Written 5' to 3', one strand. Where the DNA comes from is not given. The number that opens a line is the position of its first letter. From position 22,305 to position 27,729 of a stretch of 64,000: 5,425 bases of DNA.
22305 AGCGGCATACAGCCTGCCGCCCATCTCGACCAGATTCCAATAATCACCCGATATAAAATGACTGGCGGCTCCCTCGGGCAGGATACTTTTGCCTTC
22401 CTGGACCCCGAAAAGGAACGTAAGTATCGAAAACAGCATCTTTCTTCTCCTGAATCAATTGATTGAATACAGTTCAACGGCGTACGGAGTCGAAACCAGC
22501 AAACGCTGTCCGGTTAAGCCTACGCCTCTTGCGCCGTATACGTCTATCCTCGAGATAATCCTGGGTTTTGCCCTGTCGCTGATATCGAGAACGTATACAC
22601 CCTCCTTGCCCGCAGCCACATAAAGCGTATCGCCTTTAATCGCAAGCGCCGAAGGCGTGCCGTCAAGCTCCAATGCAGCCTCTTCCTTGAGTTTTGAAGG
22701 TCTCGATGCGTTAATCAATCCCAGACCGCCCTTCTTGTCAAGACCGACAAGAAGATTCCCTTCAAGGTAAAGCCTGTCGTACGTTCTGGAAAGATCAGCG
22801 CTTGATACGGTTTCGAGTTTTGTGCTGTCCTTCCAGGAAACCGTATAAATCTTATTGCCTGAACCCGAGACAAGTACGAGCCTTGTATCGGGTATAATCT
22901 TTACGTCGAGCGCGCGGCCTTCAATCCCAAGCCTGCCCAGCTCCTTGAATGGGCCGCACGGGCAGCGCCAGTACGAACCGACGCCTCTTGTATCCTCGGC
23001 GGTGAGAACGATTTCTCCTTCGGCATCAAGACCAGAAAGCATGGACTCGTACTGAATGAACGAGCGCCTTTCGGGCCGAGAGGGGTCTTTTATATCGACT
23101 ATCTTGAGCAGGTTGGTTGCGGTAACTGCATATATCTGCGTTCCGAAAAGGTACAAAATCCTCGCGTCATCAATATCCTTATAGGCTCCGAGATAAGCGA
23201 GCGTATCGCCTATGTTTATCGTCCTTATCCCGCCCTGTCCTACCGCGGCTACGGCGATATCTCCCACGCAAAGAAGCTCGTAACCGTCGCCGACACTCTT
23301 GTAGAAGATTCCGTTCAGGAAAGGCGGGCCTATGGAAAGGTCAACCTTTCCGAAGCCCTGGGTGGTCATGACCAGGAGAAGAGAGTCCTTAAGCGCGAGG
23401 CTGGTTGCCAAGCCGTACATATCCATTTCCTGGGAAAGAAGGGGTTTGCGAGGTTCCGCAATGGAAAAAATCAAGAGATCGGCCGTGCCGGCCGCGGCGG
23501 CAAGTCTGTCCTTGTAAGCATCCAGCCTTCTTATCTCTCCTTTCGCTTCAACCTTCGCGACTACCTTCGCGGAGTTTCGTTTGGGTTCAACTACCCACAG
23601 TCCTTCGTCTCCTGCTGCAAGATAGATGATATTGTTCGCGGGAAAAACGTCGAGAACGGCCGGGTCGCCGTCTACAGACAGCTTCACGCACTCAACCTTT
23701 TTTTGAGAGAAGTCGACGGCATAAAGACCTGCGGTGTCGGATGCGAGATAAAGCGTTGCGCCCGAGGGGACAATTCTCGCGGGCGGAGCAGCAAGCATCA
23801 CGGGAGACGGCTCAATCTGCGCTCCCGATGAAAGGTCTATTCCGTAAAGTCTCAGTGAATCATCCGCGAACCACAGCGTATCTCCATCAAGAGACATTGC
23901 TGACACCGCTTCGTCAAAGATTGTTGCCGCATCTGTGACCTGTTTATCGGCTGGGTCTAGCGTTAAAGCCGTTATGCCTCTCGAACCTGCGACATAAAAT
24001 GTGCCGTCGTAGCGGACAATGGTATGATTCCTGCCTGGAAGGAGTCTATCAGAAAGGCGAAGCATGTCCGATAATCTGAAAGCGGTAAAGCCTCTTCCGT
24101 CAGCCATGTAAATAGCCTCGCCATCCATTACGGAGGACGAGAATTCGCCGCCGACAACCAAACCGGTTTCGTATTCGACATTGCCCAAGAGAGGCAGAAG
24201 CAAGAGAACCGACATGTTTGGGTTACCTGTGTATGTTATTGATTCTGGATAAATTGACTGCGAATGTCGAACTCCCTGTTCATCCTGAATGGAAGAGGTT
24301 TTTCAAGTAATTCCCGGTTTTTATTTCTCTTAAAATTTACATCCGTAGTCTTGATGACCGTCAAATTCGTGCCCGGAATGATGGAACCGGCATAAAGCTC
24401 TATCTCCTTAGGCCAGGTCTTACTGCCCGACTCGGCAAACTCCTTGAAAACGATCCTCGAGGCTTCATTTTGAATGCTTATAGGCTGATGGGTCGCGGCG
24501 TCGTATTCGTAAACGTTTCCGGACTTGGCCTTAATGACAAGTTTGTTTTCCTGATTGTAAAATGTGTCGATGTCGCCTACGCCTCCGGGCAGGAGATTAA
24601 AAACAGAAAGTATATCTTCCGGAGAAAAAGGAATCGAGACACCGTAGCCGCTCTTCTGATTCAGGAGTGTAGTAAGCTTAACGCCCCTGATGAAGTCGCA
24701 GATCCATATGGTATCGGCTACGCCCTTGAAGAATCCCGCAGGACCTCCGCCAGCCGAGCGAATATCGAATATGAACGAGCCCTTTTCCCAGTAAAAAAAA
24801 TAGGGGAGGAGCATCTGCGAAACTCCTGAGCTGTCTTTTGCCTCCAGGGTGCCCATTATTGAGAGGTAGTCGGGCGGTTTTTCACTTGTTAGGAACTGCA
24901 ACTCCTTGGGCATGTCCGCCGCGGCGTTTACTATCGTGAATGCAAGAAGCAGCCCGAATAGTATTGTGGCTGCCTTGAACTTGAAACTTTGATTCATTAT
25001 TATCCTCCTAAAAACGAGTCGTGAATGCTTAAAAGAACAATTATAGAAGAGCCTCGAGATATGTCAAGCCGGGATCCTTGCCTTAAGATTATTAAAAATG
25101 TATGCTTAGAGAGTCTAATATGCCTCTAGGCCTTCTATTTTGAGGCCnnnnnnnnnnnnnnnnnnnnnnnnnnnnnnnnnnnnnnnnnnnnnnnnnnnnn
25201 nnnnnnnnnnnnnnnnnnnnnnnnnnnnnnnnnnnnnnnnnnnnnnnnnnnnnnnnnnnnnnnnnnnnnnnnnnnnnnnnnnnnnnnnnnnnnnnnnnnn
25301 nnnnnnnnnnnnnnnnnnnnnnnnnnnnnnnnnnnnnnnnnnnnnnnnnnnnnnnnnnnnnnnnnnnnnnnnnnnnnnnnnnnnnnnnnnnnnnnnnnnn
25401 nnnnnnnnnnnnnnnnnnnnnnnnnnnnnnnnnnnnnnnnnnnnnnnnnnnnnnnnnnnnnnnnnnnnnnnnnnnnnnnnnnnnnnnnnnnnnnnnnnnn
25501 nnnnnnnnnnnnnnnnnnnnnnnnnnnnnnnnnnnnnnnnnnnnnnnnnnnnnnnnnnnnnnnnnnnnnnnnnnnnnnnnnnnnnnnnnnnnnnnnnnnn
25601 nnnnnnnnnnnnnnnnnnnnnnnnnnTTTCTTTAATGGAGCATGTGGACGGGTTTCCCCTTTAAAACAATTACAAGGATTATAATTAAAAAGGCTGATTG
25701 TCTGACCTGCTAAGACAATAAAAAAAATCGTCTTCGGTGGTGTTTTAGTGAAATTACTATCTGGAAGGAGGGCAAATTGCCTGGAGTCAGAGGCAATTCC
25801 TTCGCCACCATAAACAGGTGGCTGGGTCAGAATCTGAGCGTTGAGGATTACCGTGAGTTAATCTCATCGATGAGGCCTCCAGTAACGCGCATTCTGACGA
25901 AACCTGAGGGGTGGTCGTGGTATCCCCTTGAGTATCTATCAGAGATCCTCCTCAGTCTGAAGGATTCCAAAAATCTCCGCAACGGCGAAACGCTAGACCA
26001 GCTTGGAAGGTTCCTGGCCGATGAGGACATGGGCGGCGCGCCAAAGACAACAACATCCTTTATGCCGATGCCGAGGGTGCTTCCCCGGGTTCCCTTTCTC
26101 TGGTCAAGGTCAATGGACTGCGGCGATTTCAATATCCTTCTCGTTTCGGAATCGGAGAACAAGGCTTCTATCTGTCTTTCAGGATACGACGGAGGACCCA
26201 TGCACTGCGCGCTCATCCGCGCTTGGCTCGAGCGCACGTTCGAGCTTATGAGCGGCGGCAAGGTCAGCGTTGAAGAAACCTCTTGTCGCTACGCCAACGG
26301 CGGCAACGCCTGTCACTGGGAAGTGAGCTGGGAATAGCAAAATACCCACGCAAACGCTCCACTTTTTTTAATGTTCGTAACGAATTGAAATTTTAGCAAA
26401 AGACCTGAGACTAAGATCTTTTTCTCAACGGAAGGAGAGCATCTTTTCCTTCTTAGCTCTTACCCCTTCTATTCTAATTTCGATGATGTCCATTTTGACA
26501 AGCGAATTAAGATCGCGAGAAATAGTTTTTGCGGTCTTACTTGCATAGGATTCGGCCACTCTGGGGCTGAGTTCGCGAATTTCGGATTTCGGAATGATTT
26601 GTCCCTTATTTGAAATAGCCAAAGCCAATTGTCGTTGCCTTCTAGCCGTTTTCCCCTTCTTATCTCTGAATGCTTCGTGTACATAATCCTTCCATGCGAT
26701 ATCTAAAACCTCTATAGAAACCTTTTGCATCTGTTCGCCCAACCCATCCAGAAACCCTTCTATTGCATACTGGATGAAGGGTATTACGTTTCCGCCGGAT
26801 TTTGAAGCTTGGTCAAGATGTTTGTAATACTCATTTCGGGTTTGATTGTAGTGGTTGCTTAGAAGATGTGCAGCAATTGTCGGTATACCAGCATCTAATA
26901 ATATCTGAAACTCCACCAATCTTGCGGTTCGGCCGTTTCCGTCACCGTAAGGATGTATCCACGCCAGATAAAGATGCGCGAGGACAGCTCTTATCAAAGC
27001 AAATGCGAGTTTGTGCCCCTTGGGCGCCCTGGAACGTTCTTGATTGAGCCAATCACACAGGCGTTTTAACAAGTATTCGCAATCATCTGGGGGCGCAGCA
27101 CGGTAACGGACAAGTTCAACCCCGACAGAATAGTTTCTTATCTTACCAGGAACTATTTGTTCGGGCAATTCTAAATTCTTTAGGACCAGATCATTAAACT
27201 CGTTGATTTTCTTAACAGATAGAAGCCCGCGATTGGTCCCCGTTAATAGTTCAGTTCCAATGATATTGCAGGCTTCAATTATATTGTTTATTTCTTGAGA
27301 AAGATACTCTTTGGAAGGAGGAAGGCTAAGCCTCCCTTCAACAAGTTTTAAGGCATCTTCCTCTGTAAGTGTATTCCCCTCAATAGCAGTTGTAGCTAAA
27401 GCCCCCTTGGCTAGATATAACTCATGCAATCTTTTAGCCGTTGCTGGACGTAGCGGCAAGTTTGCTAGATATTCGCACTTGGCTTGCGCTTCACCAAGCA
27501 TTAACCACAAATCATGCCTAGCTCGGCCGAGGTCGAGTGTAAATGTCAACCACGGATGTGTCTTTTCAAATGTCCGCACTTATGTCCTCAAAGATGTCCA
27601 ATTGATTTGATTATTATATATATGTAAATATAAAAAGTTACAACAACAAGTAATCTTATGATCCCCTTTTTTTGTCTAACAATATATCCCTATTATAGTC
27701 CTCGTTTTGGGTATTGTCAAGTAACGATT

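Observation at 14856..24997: Ten-kb co-directional cluster: four tandem B12-binding radical-SAM paralogs, two paralogous exported beta-propellers and a secreted protein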

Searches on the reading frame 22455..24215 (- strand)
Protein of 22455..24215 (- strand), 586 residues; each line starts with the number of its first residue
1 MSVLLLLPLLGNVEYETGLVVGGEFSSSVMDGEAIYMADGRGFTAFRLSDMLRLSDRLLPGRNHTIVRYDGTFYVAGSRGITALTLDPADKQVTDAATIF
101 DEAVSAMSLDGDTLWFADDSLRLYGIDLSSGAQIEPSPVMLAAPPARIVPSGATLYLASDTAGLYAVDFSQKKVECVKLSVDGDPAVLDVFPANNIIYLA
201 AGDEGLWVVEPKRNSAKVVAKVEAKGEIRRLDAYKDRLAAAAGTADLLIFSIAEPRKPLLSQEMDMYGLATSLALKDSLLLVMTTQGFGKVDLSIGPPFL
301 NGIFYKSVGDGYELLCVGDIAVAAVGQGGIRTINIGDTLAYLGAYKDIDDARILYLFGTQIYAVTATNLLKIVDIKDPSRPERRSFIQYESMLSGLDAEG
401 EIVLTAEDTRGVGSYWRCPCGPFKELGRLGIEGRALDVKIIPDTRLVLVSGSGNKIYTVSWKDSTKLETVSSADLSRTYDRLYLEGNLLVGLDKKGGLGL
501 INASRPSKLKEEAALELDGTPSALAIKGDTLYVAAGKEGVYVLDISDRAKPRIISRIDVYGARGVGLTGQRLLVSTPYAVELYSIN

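Call 3: search_protein_families(library=pfam, proteins=[window:22455-24215:-], max_evalue=0.01)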
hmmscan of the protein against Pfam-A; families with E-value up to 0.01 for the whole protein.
window:22455-24215:- (586 aa): 3 families
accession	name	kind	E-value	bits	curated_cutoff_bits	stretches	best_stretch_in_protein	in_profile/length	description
PF08309.17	LVIVD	-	5.7e-08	32.4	20.2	1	521-558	4-41/42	LVIVD repeat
PF13360.13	PQQ_2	-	2.7e-06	27.6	27.6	0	67-133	166-229/233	Outer membrane protein assembly factor BamB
PF09826.15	Beta_propel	-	0.0011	18.3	22.4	0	448-561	25-113/495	Beta propeller domain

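Call 4: search_protein_families(library=ncbifam, proteins=[window:22455-24215:-], max_evalue=0.01)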
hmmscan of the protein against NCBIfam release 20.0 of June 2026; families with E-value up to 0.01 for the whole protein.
window:22455-24215:- (586 aa): 1 family
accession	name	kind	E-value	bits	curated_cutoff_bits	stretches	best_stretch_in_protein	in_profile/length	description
TIGR04312.1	choice_anch_B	subfamily_domain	0.0045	16.3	100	0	526-558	193-225/364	choice-of-anchor B family protein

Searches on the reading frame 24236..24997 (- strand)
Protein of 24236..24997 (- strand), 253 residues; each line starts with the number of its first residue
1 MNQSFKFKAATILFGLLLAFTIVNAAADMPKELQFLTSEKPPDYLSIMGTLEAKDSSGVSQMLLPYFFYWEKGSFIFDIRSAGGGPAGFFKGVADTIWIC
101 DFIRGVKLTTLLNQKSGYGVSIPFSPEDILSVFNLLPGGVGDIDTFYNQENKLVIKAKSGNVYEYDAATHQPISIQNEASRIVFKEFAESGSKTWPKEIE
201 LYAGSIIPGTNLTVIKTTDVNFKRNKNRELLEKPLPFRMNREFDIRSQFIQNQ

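Call 3: search_protein_families(library=pfam, proteins=[window:24236-24997:-], max_evalue=0.01)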
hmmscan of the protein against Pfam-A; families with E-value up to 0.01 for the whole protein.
window:24236-24997:- (253 aa): 0 families

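Call 4: search_protein_families(library=ncbifam, proteins=[window:24236-24997:-], max_evalue=0.01)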
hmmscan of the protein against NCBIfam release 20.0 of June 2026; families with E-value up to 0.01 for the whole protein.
window:24236-24997:- (253 aa): 0 families

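Call 54: find_homologous_proteins(query=window:24236-24997:-, max_evalue=0.001)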
Query window:24236-24997:- (253 aa): 3 proteins with E <= 0.001 among 350 candidates.
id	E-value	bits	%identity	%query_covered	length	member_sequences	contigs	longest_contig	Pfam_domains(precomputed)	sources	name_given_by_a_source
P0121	1.6e-165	566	100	100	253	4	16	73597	-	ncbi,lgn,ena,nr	ncbi:hypothetical protein GX441_04565 [bacterium]|nr:hypothetical protein [bacterium]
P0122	6.9e-91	322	76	70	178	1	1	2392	-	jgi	jgi:hypothetical protein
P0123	5.9e-73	263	48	96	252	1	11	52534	-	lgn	-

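Call 65: find_homologous_proteins(query=A5, max_evalue=0.001)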
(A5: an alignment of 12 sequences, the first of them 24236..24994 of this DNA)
Query A5 (12 sequences) (252 aa, profile of the alignment): 5 proteins with E <= 0.001 among 3542 candidates.
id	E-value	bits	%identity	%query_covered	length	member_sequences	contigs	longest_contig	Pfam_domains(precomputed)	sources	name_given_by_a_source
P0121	1.6e-94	334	100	100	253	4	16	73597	-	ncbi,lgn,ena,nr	ncbi:hypothetical protein GX441_04565 [bacterium]|nr:hypothetical protein [bacterium]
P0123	4.4e-78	280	48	96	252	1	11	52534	-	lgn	-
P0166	2.4e-70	255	32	37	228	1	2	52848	-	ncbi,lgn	-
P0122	4.7e-56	208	76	71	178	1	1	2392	-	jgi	jgi:hypothetical protein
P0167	1.2e-28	118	30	37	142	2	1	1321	-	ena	-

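Call 71: predict_structure(alignment_id=A6)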
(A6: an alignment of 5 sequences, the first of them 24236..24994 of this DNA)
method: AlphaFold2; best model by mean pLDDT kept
length: 252 residues; sequences in the alignment: 5
mean_pLDDT: 63.0   pTM: 0.56
mean pLDDT of the five models: 63.0, 61.4, 56.4, 53.2, 40.6
residues with pLDDT >= 90: 0; 70-90: 91; 50-70: 108; < 50: 53
segments of 3 or more residues with pLDDT < 50: 17-26, 103-120, 232-252
pLDDT, mean of each block of 10 residues (from residue 1): 58 55 54 68 76 78 77 72 64 57 49 41 56 60 85 82 83 70 63 67 57 74 61 42 35 33
secondary structure, 60 per line:
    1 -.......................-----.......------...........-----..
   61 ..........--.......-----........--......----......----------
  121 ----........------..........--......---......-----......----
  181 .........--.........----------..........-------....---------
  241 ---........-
elements in order: H2-24 H30-36 E43-53 E59-70 E73-79 E85-92 E95-100 E105-110 H125-132 E142-148 E151-156 E160-165 E171-176 E181-189 E192-200 E211-220 H228-231 H244-251

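Call 73: fold_search(model_id=the predicted structure, library=pdb)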
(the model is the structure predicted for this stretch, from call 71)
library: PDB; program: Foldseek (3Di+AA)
matches with E <= 10: 1736; with E <= 0.001: 86
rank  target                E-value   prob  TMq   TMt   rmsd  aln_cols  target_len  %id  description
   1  9tpm                  3.2e-09  1.00  0.54  0.57   5.7       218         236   12  Structure of LolB from Porphyromonas gingivalis (released 2026-02-18)
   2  3buu_A                1.1e-08  1.00  0.51  0.56   5.8       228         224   10  Crystal structure of LolA superfamily protein NE2245 from Nitrosomonas europaea (released 2008-01-22)
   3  3buu_B                1.1e-08  1.00  0.50  0.56   6.0       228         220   10  Crystal structure of LolA superfamily protein NE2245 from Nitrosomonas europaea (released 2008-01-22)
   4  9tp6_B                2.1e-07  1.00  0.53  0.56   5.2       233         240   12  Structure of LolA3 from Porphyromonas gingivalis (released 2026-02-18)
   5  9tp6_A                4.3e-07  1.00  0.53  0.56   5.6       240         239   12  Structure of LolA3 from Porphyromonas gingivalis (released 2026-02-18)
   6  3wjt                  1.1e-06  1.00  0.42  0.56   7.0       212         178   11  Crystal structure of the L68D variant of mLolB (released 2014-03-05)
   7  2w7q_B                1.8e-06  1.00  0.40  0.53   5.8       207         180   14  Structure of Pseudomonas aeruginosa LolA (released 2009-12-29)
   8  4ki3_A                2.1e-06  1.00  0.38  0.50   6.6       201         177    9  1.70 Angstrom resolution crystal structure of outer-membrane lipoprotein carrier protein (lolA) from Yersinia pestis C (released 2013-05-15)
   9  4ki3_D                2.8e-06  1.00  0.39  0.51   6.1       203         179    9  1.70 Angstrom resolution crystal structure of outer-membrane lipoprotein carrier protein (lolA) from Yersinia pestis C (released 2013-05-15)
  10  2w7q_A                3.1e-06  1.00  0.42  0.52   8.3       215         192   12  Structure of Pseudomonas aeruginosa LolA (released 2009-12-29)
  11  1iwm_A                3.4e-06  1.00  0.48  0.64   5.5       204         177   12  Crystal Structure of the Outer Membrane Lipoprotein Receptor, LolB (released 2003-07-15)
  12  4z48_A                3.4e-06  1.00  0.51  0.54   5.2       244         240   13  Crystal structure of a DUF1329 family protein (DESPIG_00262) from Desulfovibrio piger ATCC 29098 at 1.75 A resolution (released 2015-04-22)
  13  4ki3_L                5.2e-06  1.00  0.38  0.51   8.2       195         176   10  1.70 Angstrom resolution crystal structure of outer-membrane lipoprotein carrier protein (lolA) from Yersinia pestis C (released 2013-05-15)
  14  9rlg_L                8.0e-06  1.00  0.48  0.62   5.4       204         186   12  LolCDE complex with LolB lipoprotein (released 2026-01-21)
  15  9azz_A                8.0e-06  1.00  0.36  0.49   6.4       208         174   10  Crystal structure of outer membrane lipoprotein carrier protein (LolA) from Ehrlichia ruminantium (released 2024-03-20)
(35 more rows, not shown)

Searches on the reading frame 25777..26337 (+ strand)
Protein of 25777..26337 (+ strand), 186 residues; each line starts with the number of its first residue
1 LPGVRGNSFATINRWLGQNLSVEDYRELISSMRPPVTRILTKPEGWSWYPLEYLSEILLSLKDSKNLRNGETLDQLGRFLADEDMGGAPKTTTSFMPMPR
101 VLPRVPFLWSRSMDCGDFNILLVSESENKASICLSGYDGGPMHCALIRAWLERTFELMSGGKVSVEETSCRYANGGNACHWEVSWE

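Call 24: search_protein_families(library=pfam, proteins=[window:25777-26337:+], max_evalue=0.01)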
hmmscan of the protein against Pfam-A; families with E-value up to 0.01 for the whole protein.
window:25777-26337:+ (186 aa): 2 families
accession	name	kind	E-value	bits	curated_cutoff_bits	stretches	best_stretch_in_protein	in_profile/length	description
PF02830.23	V4R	-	1.2e-05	25.7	31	1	136-183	13-60/62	V4R domain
PF20527.3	DUF6742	-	0.0052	16.7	27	1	127-153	4-30/43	Domain of unknown function (DUF6742)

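Call 95: search_protein_families(library=ncbifam, proteins=[window:25777-26337:+], max_evalue=0.001)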
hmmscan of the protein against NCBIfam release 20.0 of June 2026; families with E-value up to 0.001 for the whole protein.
window:25777-26337:+ (186 aa): 0 families

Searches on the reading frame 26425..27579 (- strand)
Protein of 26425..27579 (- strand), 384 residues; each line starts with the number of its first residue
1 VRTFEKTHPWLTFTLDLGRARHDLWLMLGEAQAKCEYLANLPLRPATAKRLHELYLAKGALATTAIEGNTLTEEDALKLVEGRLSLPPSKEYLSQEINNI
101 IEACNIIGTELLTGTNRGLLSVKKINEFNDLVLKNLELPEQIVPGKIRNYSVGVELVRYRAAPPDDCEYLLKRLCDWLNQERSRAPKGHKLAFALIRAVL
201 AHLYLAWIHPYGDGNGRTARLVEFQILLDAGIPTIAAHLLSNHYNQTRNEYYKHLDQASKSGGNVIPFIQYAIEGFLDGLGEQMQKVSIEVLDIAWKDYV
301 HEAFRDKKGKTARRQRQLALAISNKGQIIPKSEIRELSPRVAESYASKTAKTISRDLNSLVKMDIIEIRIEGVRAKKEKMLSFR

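Call 3: search_protein_families(library=pfam, proteins=[window:26425-27579:-], max_evalue=0.01)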
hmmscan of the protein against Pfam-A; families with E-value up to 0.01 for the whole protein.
window:26425-27579:- (384 aa): 1 family
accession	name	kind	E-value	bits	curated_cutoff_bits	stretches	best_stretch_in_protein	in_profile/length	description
PF02661.23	Fic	-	4.3e-14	53.6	24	1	120-226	2-92/93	Fic/DOC family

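Call 4: search_protein_families(library=ncbifam, proteins=[window:26425-27579:-], max_evalue=0.01)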
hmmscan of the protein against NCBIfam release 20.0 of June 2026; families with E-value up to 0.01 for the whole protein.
window:26425-27579:- (384 aa): 3 families
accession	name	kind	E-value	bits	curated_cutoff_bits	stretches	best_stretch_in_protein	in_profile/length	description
NF046030.1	ProtAdlyltaseSoFic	equivalog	1.2e-11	44.2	550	1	162-279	151-262/361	protein adenylyltransferase Fic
NF041381.1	XopAC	subfamily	1.1e-05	24.4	450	1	157-235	342-419/451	XopAC/AvrAC family type III secretion system effector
TIGR02613.1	mob_myst_B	hypoth_equivalog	0.00012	22.1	124.4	1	198-261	112-176/186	mobile mystery protein B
